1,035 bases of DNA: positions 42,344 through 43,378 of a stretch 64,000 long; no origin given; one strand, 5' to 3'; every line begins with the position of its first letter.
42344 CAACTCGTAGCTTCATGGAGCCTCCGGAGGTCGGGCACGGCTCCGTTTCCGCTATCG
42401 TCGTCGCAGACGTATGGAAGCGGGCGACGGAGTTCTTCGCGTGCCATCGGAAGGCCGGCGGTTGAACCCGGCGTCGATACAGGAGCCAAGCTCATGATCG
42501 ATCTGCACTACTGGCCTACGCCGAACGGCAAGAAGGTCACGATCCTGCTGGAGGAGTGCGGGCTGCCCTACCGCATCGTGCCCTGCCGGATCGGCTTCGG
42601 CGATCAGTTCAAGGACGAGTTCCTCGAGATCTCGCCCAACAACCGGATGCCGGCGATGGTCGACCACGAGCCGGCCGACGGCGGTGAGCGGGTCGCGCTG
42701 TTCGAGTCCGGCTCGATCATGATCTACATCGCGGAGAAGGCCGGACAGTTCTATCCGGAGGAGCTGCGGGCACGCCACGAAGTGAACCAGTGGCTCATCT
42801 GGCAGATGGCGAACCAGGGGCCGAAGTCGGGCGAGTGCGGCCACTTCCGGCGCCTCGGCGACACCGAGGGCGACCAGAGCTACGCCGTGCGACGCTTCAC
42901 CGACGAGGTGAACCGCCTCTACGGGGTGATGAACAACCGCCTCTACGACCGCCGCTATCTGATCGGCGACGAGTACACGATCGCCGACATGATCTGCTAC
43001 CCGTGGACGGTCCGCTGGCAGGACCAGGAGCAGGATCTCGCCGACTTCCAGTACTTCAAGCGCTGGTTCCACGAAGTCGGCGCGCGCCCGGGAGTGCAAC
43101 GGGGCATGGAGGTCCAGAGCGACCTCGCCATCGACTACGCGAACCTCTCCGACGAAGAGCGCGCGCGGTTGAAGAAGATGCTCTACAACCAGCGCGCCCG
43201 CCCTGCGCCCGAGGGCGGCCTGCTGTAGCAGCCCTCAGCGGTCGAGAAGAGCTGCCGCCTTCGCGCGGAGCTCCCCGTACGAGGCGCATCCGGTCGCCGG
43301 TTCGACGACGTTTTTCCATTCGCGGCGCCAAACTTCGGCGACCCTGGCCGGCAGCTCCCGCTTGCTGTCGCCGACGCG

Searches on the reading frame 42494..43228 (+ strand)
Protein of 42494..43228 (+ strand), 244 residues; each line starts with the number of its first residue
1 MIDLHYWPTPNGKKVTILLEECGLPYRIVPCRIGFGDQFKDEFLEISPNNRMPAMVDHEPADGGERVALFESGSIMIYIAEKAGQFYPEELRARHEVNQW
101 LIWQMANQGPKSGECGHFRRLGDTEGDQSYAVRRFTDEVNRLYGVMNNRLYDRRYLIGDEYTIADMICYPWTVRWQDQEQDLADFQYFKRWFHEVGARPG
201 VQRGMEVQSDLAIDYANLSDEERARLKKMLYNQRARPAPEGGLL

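Call 7: search_protein_families(library=pfam, proteins=[window:42494-43228:+], max_evalue=0.01)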
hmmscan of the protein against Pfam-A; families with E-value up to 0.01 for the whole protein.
window:42494-43228:+ (244 aa): 6 families
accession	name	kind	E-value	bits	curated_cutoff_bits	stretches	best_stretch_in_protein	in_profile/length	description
PF13409.12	GST_N_2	-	9.3e-11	42.6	25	1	10-81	3-69/70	Glutathione S-transferase, N-terminal domain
PF02798.26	GST_N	-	7.3e-10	39.5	20.9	1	5-81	7-76/76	Glutathione S-transferase, N-terminal domain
PF13417.12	GST_N_3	-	1.4e-09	38.6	22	1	4-84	1-72/75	Glutathione S-transferase, N-terminal domain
PF00043.30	GST_C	-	2e-07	31.6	20.7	1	137-199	29-93/93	Glutathione S-transferase, C-terminal domain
PF13410.11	GST_C_2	-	3.9e-05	24.1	24.9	1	131-192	3-67/69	Glutathione S-transferase, C-terminal domain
PF14497.11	GST_C_3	-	0.0015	19.2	21.6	1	135-202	27-98/104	Glutathione S-transferase, C-terminal domain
